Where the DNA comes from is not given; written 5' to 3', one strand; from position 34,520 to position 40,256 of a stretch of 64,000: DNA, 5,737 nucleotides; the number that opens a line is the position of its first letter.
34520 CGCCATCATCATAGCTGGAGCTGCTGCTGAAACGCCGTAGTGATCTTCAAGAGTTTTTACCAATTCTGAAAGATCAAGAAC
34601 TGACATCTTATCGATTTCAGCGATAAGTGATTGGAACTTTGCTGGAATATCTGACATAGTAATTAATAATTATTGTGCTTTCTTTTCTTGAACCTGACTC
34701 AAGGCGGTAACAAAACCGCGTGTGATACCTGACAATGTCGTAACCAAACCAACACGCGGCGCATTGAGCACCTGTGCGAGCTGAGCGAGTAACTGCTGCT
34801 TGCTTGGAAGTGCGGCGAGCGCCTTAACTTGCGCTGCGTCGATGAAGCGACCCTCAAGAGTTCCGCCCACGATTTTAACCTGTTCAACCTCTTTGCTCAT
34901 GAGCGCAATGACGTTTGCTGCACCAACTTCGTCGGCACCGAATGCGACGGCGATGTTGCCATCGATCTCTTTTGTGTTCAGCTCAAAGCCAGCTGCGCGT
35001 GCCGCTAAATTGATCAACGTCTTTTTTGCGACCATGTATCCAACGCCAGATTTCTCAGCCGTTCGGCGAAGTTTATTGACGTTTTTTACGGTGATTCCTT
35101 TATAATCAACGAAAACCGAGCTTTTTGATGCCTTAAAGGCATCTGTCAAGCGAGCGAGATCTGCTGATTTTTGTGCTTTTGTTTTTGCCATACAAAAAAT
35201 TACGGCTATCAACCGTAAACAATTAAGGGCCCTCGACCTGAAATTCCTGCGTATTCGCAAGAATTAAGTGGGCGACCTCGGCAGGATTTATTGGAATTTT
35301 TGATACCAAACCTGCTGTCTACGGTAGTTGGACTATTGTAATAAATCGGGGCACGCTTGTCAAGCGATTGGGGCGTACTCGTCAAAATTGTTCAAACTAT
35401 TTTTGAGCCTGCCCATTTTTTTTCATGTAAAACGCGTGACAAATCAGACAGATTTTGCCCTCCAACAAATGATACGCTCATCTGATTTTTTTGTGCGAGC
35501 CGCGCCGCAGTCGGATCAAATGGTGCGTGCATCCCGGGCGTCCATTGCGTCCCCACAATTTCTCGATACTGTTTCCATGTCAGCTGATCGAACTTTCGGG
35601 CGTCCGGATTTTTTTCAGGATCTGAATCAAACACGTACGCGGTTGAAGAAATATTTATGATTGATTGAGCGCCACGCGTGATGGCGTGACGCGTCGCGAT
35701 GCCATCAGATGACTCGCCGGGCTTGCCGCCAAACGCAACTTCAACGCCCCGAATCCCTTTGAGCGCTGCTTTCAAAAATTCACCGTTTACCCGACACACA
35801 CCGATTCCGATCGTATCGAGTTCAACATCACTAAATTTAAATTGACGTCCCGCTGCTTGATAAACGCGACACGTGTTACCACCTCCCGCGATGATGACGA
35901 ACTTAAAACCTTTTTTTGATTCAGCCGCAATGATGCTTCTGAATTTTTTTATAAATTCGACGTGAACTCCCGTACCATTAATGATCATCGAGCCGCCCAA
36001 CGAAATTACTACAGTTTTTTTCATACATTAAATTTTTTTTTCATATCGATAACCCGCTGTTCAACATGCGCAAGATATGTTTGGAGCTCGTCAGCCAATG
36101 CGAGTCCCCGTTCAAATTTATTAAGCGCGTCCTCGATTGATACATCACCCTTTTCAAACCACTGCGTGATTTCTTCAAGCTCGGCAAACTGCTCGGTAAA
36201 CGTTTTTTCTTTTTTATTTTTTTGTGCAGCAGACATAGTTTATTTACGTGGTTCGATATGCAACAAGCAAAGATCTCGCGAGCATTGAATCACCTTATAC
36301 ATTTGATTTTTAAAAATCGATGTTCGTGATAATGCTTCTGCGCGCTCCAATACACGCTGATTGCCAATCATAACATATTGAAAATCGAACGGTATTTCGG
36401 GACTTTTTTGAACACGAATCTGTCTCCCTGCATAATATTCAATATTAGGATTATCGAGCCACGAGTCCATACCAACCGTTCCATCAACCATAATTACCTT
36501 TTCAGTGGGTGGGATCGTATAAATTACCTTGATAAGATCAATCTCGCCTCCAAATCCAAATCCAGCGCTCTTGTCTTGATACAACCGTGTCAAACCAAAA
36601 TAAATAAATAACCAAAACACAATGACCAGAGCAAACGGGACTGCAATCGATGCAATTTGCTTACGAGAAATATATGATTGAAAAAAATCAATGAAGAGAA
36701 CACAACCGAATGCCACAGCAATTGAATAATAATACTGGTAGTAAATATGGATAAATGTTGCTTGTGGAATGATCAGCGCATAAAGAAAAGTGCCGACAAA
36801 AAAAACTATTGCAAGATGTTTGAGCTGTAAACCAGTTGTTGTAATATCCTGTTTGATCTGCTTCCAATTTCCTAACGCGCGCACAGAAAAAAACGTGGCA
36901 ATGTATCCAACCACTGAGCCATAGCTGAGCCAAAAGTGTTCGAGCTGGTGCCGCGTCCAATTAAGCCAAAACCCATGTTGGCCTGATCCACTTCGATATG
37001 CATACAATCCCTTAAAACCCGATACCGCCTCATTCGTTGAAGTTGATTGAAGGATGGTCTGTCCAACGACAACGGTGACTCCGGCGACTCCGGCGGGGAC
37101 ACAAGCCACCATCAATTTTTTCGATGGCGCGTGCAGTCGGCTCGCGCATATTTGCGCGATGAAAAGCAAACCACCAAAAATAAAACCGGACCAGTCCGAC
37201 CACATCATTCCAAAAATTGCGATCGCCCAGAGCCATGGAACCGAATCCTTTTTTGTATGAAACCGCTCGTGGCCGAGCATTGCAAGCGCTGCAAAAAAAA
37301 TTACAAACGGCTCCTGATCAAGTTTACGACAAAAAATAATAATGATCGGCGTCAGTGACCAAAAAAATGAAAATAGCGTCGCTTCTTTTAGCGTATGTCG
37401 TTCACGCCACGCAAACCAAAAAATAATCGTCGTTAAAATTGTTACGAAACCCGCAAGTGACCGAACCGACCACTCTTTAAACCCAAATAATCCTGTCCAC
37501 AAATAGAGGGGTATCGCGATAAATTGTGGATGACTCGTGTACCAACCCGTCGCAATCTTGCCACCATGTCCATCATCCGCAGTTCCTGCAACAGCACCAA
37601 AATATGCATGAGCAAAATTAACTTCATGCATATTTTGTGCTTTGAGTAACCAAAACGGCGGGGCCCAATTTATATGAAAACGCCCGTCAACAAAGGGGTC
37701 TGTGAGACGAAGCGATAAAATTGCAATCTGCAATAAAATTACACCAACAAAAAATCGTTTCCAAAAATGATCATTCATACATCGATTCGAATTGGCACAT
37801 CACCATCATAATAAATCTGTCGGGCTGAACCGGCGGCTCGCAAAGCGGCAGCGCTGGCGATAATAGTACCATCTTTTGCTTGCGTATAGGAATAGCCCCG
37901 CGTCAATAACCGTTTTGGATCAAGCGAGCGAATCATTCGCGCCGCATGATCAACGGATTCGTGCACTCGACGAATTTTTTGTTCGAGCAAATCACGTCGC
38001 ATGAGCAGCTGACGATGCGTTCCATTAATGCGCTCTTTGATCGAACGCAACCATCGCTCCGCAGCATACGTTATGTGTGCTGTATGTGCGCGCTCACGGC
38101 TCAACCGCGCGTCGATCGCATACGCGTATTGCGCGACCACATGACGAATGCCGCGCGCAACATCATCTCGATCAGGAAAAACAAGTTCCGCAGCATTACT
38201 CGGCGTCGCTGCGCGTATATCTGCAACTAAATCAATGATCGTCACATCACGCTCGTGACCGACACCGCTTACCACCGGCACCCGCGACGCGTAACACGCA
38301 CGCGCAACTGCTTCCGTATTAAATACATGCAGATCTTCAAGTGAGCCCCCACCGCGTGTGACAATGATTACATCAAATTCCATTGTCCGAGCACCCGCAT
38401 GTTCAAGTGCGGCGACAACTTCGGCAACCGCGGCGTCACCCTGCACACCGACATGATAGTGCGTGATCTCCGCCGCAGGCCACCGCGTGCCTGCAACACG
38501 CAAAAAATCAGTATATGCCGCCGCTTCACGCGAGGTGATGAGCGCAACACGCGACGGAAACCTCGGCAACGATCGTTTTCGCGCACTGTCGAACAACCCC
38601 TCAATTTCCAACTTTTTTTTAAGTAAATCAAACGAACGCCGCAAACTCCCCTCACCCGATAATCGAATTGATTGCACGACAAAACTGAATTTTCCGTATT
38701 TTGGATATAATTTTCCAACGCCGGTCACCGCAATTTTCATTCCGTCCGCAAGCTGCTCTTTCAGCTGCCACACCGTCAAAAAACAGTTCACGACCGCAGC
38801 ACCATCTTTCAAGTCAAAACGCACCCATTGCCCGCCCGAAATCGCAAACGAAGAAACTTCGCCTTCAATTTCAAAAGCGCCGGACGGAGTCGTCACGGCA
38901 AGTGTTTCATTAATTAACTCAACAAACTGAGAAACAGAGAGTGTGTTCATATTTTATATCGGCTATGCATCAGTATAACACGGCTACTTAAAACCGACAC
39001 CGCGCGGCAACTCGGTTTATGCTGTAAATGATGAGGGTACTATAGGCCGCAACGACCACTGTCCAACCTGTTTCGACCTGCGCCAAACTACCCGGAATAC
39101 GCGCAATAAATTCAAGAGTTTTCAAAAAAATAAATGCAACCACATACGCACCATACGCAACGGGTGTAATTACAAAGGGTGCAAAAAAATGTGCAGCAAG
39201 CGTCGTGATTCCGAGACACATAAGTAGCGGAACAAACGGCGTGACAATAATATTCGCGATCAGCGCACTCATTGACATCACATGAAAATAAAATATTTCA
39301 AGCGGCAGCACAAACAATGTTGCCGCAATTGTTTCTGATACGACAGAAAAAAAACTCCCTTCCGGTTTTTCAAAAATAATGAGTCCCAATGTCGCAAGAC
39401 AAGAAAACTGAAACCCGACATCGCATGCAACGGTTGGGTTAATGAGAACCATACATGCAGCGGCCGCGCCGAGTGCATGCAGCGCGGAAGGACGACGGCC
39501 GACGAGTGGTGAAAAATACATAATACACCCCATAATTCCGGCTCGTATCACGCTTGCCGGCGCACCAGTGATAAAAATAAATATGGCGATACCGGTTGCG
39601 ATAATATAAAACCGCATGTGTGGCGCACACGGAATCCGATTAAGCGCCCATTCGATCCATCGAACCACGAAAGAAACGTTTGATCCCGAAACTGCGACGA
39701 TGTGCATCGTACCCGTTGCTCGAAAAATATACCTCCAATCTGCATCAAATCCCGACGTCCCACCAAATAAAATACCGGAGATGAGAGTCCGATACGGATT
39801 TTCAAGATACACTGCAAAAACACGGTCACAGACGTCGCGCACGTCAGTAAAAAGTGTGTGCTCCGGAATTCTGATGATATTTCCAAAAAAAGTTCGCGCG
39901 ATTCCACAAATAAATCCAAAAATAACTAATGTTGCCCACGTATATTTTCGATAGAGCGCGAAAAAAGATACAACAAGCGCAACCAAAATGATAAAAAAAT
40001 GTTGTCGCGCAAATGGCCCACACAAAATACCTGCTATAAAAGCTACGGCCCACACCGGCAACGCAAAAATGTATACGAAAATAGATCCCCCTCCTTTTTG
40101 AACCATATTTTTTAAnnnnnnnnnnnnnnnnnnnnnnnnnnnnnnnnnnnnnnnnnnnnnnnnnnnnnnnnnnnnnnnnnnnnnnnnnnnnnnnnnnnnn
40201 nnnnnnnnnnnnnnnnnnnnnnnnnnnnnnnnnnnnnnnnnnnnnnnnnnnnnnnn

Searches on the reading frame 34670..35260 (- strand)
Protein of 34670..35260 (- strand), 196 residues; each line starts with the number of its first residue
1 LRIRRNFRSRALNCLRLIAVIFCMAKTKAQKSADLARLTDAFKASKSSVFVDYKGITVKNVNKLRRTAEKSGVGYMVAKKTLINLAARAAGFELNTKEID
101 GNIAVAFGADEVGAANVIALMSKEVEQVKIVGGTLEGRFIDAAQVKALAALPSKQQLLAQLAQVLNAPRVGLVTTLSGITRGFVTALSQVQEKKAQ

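Call 102: search_protein_families(library=pfam, proteins=[window:34670-35260:-], max_evalue=0.0001)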
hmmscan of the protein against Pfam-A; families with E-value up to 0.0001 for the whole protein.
window:34670-35260:- (196 aa): 1 family
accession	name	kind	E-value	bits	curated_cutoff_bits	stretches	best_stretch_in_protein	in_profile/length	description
PF00466.25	Ribosomal_L10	-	7.1e-19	68.2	22.8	1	26-115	1-91/100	Ribosomal protein L10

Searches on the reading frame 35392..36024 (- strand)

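Call 100: search_protein_families(library=pfam, proteins=[window:35392-36024:-], max_evalue=0.0001)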
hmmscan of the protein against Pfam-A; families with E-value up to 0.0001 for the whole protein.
window:35392-36024:- (210 aa): 1 family
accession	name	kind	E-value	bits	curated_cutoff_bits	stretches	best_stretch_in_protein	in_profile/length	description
PF00696.33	AA_kinase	-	4.5e-21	76.1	24.9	2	105-185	152-231/234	Amino acid kinase family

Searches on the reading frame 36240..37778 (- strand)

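Call 101: search_protein_families(library=pfam, proteins=[window:36240-37778:-], max_evalue=0.0001)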
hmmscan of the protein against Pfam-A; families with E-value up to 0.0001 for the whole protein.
window:36240-37778:- (512 aa): 1 family
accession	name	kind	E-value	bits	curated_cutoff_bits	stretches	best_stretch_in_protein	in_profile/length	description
PF13231.12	PMT_2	-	1.2e-08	35.7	26.1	1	83-192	2-111/160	Dolichyl-phosphate-mannose-protein mannosyltransferase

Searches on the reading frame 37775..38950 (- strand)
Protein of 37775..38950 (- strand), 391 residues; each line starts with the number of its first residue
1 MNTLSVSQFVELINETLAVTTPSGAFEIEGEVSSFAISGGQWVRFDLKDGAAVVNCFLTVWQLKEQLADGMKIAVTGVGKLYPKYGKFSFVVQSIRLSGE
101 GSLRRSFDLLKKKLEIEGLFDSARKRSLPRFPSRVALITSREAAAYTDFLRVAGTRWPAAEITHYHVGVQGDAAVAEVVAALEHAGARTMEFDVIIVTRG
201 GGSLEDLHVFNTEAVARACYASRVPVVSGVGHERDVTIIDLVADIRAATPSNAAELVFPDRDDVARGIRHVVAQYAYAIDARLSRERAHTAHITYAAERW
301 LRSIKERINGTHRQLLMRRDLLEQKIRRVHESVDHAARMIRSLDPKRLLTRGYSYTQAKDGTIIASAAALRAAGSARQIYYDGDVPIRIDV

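Call 101: search_protein_families(library=pfam, proteins=[window:37775-38950:-], max_evalue=0.0001)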
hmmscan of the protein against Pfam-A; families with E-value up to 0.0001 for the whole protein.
window:37775-38950:- (391 aa): 3 families
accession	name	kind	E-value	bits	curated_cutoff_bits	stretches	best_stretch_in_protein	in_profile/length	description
PF02601.20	Exonuc_VII_L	-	2.9e-74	250.8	35.9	2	119-311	1-188/315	Exonuclease VII, large subunit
PF13742.12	tRNA_anti_2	-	1.9e-12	47.7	27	1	4-96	1-95/95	OB-fold nucleic acid binding domain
PF01336.31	tRNA_anti-codon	-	3.7e-06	27.2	27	1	28-97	3-74/75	OB-fold nucleic acid binding domain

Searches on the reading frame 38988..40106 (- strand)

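Call 101: search_protein_families(library=pfam, proteins=[window:38988-40106:-], max_evalue=0.0001)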
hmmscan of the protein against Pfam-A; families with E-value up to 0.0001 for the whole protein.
window:38988-40106:- (372 aa): 1 family
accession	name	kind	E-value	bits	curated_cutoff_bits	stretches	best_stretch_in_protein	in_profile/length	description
PF03772.21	Competence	-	1e-43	150.1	23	1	112-362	1-263/270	Competence protein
